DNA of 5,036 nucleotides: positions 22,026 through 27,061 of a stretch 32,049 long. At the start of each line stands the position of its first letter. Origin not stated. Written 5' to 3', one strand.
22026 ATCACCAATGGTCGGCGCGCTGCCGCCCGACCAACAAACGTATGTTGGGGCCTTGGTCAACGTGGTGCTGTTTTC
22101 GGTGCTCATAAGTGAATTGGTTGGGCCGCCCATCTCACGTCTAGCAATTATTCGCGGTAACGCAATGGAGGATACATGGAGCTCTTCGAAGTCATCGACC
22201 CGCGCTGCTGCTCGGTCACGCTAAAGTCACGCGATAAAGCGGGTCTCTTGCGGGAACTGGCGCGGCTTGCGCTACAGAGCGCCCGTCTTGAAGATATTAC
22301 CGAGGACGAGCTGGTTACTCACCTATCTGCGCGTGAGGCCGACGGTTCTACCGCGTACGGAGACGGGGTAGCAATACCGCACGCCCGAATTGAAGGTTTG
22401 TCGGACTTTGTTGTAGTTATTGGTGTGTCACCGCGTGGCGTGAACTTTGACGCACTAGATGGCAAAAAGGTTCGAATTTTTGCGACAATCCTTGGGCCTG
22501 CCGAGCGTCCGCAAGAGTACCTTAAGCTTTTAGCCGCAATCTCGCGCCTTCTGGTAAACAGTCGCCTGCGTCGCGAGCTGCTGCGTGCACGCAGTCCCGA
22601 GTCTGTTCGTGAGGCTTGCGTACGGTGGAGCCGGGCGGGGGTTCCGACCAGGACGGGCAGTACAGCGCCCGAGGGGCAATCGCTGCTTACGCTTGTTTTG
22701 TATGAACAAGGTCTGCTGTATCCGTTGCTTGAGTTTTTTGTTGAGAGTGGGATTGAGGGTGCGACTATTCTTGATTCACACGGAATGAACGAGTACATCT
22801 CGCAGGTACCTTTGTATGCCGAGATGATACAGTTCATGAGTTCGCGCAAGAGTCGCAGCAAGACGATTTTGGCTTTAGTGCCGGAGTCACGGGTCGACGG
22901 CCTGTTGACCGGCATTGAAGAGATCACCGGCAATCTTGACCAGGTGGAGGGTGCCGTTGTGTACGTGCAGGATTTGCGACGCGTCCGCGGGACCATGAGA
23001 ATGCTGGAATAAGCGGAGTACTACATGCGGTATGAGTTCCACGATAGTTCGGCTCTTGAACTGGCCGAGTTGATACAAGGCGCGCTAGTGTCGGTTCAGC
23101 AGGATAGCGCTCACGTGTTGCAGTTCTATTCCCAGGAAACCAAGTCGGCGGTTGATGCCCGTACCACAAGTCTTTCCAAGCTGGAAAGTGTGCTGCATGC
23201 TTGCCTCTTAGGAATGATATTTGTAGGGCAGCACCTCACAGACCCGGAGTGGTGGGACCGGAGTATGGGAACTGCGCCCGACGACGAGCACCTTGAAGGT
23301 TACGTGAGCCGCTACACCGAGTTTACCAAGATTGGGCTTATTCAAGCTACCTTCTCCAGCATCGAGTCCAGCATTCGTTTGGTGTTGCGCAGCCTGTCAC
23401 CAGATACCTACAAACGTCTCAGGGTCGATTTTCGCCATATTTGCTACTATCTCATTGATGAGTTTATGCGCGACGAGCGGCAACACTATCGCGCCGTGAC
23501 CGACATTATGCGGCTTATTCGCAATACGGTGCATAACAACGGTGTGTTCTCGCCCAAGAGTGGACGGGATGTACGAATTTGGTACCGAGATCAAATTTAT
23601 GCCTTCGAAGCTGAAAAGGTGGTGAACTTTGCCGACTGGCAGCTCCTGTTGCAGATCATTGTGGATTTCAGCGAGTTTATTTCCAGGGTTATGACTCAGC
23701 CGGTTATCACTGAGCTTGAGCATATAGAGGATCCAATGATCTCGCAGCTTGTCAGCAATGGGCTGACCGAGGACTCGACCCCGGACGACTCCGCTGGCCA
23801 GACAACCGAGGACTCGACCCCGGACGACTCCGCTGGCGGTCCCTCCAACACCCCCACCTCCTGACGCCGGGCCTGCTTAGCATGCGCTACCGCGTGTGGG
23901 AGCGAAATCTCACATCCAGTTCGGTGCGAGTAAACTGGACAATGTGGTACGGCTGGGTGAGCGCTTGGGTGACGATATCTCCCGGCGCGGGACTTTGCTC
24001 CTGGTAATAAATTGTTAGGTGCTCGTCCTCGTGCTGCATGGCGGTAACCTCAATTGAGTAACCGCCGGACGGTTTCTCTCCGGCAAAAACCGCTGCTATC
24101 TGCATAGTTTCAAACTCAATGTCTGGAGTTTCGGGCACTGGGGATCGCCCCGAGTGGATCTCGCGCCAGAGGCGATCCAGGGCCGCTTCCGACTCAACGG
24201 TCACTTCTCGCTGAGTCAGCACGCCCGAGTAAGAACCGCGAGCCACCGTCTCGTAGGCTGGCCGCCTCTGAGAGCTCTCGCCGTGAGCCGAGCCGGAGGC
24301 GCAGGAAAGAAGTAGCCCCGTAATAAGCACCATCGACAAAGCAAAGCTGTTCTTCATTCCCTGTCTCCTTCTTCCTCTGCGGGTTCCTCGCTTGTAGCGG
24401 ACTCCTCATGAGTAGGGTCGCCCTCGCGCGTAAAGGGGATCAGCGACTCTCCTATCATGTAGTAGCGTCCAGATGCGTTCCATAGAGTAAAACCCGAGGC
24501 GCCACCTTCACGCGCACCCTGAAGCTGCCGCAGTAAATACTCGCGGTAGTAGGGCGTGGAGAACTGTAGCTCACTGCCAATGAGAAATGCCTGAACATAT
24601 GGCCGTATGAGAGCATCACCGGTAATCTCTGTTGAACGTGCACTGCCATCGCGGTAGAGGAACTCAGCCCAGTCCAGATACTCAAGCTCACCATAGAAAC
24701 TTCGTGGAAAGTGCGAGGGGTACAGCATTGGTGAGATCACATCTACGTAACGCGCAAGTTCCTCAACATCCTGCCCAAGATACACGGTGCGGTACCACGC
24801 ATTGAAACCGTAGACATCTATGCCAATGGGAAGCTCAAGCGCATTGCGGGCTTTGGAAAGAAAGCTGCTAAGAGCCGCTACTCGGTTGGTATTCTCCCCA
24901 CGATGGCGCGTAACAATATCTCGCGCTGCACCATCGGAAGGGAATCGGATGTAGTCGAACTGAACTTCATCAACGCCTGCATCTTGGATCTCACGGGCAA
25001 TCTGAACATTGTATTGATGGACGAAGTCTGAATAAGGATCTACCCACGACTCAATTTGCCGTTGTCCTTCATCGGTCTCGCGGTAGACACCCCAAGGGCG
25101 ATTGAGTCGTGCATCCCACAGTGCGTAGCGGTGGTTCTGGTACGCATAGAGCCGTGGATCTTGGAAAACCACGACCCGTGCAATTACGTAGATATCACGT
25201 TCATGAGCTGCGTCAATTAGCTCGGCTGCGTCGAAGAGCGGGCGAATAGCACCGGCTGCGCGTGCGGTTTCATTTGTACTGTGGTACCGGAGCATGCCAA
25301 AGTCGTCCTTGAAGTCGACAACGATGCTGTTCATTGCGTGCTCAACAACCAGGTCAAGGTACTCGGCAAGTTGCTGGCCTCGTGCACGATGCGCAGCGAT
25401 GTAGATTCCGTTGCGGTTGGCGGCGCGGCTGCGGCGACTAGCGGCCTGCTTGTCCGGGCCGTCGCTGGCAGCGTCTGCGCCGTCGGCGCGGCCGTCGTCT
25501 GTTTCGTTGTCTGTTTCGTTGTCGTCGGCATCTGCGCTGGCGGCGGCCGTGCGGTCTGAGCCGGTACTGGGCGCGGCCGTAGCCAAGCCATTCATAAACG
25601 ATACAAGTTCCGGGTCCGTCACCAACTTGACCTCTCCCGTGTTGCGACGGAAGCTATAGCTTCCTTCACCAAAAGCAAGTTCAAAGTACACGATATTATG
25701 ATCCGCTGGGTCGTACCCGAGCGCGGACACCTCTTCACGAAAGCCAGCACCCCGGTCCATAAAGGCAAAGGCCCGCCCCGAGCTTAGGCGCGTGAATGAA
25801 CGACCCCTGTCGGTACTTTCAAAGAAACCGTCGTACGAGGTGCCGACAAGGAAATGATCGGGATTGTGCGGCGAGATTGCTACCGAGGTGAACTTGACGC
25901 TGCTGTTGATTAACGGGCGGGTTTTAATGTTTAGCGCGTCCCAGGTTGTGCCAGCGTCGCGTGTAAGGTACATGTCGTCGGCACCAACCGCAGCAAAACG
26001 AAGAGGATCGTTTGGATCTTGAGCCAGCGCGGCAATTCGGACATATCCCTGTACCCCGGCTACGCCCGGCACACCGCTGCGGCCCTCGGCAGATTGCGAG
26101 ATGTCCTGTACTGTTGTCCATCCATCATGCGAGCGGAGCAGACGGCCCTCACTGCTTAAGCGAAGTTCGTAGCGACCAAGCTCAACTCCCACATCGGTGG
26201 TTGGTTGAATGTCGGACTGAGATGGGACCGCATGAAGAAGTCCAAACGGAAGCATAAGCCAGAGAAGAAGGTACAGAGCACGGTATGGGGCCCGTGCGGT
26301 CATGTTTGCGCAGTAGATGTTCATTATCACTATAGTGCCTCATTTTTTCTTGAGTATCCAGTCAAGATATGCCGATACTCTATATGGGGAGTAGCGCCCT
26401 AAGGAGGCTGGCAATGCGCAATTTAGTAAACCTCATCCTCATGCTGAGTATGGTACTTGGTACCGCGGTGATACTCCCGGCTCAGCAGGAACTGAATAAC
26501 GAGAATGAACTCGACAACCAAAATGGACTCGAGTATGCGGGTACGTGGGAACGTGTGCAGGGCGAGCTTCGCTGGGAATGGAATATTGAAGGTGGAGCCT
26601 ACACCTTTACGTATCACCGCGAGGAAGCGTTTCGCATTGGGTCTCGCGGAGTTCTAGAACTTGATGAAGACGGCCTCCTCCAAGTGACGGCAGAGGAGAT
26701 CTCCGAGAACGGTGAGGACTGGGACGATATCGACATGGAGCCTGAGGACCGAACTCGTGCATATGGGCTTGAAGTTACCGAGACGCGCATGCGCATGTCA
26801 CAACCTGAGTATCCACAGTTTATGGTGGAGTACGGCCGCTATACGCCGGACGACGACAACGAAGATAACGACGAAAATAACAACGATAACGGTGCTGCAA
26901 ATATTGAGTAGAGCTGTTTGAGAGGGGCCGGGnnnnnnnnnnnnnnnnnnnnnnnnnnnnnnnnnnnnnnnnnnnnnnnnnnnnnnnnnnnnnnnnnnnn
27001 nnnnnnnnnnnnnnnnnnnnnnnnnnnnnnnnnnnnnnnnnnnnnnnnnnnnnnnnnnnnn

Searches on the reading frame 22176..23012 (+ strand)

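Call 24: search_protein_families(library=pfam, proteins=[window:22176-23012:+], max_evalue=0.001)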
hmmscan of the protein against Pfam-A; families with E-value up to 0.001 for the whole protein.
window:22176-23012:+ (278 aa): 1 family
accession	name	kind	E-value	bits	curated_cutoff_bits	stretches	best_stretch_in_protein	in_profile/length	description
PF00359.27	PTS_EIIA_2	-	1e-21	77.9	27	1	7-147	3-140/144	Phosphoenolpyruvate-dependent sugar phosphotransferase system, EIIA 2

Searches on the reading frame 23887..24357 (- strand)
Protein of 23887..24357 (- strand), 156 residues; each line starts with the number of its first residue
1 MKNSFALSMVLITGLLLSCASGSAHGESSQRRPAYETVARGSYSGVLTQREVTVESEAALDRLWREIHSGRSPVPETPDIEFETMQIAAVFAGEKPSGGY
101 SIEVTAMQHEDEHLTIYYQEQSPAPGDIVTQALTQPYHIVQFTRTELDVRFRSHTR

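Call 23: find_encoding_contigs(protein=window:23887-24357:-, flank=10000, max_places=10)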
Protein window:23887-24357:- (156 aa): no gene with exactly this product is on record in the collection.

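Call 24: search_protein_families(library=pfam, proteins=[window:23887-24357:-], max_evalue=0.001)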
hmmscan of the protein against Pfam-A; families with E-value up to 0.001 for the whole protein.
window:23887-24357:- (156 aa): 1 family
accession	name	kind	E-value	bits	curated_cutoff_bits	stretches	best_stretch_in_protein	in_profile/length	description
PF14343.11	PrcB_C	-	1.5e-19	70.3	24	1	89-142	4-55/56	PrcB C-terminal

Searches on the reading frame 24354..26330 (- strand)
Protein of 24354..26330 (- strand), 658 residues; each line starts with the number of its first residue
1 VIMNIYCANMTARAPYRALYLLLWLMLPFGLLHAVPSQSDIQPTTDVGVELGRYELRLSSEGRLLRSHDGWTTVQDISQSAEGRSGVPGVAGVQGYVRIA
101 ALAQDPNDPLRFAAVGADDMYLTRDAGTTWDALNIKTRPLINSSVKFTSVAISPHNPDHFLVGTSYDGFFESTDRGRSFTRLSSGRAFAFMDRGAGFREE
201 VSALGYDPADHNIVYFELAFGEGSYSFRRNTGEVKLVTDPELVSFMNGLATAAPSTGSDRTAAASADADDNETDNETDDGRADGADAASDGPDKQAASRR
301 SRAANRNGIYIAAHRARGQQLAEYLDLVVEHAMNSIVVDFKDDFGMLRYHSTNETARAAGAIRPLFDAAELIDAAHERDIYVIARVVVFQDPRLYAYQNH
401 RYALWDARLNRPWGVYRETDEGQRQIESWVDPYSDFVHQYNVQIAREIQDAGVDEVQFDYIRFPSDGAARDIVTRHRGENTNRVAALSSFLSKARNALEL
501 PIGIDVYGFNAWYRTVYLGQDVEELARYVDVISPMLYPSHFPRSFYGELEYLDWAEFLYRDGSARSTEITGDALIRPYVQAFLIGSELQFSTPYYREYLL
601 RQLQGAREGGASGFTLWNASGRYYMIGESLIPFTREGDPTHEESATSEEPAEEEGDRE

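Call 24: search_protein_families(library=pfam, proteins=[window:24354-26330:-], max_evalue=0.001)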
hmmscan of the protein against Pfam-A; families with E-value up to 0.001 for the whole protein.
window:24354-26330:- (658 aa): 2 families
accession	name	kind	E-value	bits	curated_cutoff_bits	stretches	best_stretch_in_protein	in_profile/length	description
PF13200.12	DUF4015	-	4.6e-78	262.9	27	1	308-623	1-313/313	Putative glycosyl hydrolase domain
PF15902.12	Sortilin-Vps10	-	0.00099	18.4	33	0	118-183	45-113/446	Sortilin, neurotensin receptor 3,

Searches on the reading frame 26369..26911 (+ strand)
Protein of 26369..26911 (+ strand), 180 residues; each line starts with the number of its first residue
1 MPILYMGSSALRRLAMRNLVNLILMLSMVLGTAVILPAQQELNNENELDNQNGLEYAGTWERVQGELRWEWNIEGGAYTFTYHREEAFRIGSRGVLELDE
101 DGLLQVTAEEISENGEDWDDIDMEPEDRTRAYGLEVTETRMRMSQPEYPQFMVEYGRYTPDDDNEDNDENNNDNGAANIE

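Call 22: find_encoding_contigs(protein=window:26369-26911:+, flank=10000, max_places=10)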
Protein window:26369-26911:+ (180 aa): no gene with exactly this product is on record in the collection.

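Call 24: search_protein_families(library=pfam, proteins=[window:26369-26911:+], max_evalue=0.001)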
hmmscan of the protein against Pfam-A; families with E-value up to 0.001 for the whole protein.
window:26369-26911:+ (180 aa): 0 families
